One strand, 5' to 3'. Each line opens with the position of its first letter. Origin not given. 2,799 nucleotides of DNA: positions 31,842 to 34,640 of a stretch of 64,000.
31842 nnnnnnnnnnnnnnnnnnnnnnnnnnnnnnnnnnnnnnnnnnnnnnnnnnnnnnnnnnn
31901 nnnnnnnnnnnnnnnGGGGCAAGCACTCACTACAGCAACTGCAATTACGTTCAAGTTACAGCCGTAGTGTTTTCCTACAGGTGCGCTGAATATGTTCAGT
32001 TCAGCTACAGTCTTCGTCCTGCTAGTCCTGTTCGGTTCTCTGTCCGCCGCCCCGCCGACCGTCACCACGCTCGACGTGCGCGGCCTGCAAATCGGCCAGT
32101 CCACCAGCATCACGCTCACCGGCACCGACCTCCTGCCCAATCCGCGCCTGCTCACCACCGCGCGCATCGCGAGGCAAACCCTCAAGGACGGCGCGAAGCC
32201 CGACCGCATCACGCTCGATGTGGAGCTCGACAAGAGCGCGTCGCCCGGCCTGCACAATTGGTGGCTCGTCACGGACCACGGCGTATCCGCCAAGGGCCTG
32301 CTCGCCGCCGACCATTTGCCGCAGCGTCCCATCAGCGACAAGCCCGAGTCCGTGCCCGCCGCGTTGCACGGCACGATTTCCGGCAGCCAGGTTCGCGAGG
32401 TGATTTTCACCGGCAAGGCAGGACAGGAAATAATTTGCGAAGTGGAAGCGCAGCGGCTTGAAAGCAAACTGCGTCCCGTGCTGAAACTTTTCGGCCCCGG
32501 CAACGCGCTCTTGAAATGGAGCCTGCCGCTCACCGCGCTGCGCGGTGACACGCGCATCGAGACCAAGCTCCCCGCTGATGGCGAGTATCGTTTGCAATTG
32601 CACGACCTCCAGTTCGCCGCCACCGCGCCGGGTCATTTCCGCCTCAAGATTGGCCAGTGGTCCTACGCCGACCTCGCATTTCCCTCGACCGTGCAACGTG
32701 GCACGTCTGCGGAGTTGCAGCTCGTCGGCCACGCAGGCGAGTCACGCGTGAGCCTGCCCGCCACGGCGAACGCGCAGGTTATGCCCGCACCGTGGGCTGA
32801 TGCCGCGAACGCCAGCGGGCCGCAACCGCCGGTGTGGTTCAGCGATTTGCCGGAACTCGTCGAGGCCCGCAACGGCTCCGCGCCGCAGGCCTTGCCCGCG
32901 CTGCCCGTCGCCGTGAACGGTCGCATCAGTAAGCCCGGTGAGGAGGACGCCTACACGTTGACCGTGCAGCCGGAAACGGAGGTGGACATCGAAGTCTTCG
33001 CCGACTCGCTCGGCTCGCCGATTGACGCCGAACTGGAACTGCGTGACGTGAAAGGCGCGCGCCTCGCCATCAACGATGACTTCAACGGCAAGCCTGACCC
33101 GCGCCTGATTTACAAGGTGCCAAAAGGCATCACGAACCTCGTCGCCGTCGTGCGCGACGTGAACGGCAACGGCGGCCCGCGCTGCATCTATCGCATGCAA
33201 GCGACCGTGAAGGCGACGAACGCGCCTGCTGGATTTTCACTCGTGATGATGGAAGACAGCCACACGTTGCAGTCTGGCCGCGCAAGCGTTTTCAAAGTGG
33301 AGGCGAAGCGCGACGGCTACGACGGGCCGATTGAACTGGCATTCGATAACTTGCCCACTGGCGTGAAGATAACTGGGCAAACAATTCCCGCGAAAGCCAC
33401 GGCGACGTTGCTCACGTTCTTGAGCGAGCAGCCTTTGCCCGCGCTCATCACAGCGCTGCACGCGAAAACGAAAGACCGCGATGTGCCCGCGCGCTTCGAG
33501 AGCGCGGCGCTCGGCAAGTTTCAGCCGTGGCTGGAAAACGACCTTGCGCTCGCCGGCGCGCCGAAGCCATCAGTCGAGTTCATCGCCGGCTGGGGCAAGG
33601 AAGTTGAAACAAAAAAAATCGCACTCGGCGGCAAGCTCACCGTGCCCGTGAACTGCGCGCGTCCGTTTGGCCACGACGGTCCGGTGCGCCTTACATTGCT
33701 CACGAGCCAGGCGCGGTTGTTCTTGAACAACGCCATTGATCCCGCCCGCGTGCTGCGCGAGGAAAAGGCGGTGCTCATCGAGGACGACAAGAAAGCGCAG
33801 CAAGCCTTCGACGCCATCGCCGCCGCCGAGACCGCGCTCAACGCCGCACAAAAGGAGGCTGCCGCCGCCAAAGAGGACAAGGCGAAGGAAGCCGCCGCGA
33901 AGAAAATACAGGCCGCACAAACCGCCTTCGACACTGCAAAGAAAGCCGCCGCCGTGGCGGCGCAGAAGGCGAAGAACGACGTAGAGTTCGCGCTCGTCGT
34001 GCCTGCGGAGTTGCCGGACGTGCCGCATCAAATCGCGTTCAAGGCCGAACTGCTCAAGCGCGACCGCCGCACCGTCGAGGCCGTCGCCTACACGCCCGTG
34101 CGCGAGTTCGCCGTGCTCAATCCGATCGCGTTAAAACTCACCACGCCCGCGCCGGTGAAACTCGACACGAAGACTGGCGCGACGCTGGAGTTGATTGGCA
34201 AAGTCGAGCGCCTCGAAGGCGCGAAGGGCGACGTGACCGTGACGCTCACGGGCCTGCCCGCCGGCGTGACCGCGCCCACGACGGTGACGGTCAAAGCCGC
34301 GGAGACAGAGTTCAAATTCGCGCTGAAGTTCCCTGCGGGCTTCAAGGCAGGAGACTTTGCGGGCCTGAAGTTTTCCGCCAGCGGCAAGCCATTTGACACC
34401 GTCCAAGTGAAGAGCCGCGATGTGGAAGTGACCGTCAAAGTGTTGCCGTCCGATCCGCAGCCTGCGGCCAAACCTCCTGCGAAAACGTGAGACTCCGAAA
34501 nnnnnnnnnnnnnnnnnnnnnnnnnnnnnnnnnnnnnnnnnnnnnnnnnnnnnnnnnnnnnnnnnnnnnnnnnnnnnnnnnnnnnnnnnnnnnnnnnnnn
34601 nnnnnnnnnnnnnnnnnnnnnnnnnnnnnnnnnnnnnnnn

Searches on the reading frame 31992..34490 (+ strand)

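Call 87: search_protein_families(library=pfam, proteins=[window:31992-34490:+], max_evalue=0.001)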
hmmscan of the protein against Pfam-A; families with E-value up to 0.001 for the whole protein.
window:31992-34490:+ (832 aa): 1 family
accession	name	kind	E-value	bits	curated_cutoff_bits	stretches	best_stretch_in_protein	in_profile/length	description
PF09099.16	Qn_am_d_aIII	-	6.7e-05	23.6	22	0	22-89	2-66/82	Quinohemoprotein amine dehydrogenase, alpha subunit domain III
